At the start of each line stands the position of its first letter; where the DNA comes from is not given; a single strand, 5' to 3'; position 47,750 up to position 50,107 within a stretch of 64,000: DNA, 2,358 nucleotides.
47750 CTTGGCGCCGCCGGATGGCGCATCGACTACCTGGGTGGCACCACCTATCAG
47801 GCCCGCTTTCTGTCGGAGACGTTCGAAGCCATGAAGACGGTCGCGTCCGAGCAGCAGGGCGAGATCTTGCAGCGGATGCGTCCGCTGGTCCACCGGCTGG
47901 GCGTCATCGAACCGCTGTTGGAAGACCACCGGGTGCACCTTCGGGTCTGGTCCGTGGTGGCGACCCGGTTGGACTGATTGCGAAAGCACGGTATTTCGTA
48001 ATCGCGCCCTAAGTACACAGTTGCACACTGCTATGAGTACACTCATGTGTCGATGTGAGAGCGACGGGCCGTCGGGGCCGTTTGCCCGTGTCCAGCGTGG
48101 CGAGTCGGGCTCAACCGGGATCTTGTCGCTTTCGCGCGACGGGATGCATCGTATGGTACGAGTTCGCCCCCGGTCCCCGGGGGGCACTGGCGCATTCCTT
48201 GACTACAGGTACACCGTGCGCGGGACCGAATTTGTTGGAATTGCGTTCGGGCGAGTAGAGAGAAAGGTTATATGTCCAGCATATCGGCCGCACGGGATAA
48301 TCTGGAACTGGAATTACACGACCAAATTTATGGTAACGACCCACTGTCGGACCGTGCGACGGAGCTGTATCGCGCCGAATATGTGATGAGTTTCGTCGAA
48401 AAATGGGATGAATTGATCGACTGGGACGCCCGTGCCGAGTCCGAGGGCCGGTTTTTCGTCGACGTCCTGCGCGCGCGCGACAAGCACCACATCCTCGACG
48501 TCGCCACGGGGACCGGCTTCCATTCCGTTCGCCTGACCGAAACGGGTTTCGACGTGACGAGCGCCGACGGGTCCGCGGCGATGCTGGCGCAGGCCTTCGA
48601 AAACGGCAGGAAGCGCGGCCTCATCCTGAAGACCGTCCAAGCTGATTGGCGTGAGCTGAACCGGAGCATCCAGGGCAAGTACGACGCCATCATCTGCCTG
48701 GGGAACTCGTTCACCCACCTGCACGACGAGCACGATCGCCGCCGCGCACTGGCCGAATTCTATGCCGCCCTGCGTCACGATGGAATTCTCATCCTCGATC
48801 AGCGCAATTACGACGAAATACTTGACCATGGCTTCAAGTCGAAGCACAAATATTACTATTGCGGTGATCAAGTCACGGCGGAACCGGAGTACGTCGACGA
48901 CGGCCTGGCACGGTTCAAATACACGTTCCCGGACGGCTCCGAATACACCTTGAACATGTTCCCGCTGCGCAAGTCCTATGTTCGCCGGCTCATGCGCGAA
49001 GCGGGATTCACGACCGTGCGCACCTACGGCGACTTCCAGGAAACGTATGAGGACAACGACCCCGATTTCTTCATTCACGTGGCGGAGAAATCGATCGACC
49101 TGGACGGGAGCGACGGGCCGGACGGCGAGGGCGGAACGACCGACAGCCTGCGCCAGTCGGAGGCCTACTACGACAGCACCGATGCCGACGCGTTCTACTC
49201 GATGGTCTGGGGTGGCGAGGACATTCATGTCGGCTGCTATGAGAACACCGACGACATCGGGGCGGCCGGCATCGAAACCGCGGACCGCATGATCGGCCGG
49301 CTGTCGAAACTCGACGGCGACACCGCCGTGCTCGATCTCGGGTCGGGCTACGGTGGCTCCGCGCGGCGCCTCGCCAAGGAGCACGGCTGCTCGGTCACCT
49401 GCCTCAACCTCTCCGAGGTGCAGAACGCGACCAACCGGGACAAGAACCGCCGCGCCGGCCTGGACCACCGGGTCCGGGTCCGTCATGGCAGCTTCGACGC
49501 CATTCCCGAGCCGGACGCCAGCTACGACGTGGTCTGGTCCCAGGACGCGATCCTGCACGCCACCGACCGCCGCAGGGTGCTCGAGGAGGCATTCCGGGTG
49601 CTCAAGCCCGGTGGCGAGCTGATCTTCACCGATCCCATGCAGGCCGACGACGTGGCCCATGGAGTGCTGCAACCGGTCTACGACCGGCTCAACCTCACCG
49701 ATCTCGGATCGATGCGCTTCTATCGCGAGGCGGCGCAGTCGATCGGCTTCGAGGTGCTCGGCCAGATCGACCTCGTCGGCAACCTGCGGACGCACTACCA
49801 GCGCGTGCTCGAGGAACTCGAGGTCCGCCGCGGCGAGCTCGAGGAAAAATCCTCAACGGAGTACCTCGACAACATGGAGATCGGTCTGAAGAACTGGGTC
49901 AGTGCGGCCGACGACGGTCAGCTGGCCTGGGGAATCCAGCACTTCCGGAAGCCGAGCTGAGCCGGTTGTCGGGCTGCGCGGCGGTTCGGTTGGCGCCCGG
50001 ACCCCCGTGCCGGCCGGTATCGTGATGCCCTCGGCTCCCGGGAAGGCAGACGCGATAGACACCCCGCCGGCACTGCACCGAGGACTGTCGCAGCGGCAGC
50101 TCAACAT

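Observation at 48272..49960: Single-polypeptide glycine-to-betaine synthase (GSMT-SDMT fusion) in a mycobacterium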

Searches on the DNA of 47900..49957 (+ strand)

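Call 10: search_rna_families(source=window, start=47900, end=48400, threshold=evalue, max_evalue=10)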
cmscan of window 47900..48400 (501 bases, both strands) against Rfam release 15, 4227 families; matches with E-value up to 10: 1.
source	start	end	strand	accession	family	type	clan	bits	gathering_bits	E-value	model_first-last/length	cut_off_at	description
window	48317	48356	-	RF01989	SECIS_3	Cis-reg;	-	13.4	63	6.5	7-49/59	no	Selenocysteine insertion sequence 3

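Call 32: search_rna_families(sources=[L001, L002, L003, L006, L007, L008, L081, L012, L013, L005], threshold=gathering)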
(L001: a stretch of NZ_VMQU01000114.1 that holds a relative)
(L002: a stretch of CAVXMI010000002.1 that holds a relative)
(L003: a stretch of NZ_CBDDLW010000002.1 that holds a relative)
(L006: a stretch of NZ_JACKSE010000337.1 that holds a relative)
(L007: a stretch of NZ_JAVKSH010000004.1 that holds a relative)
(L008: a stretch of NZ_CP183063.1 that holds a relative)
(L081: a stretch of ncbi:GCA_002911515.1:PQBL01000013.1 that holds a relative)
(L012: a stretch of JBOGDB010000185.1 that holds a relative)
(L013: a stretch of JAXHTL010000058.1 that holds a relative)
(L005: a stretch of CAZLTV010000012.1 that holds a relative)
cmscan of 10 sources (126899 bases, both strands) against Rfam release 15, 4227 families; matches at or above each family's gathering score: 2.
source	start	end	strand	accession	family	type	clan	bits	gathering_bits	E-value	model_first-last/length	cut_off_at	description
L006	11564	11646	-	RF00005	tRNA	Gene; tRNA;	CL00001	54.1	29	1.5e-08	1-71/71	no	tRNA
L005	9484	9566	-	RF00005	tRNA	Gene; tRNA;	CL00001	54.1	29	1.5e-08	1-71/71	no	tRNA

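Call 33: search_rna_families(source=L008, start=5780, end=6010, threshold=evalue, max_evalue=10)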
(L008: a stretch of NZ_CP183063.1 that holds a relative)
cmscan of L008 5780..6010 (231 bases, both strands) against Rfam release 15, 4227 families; matches with E-value up to 10: 3.
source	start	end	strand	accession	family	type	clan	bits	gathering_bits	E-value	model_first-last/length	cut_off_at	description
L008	5821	5883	+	RF03917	mir-4449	Gene; miRNA;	-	19.3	71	0.84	1-69/69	no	mir-4449 microRNA precursor family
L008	5829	5910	+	RF02369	h2cR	Gene; sRNA;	-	15.2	70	1.8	25-117/137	no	h2cR sRNA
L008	5941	5980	-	RF00845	MIR158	Gene; miRNA;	-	13.9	67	6.4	1-100/100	no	MIR158 microRNA precursor family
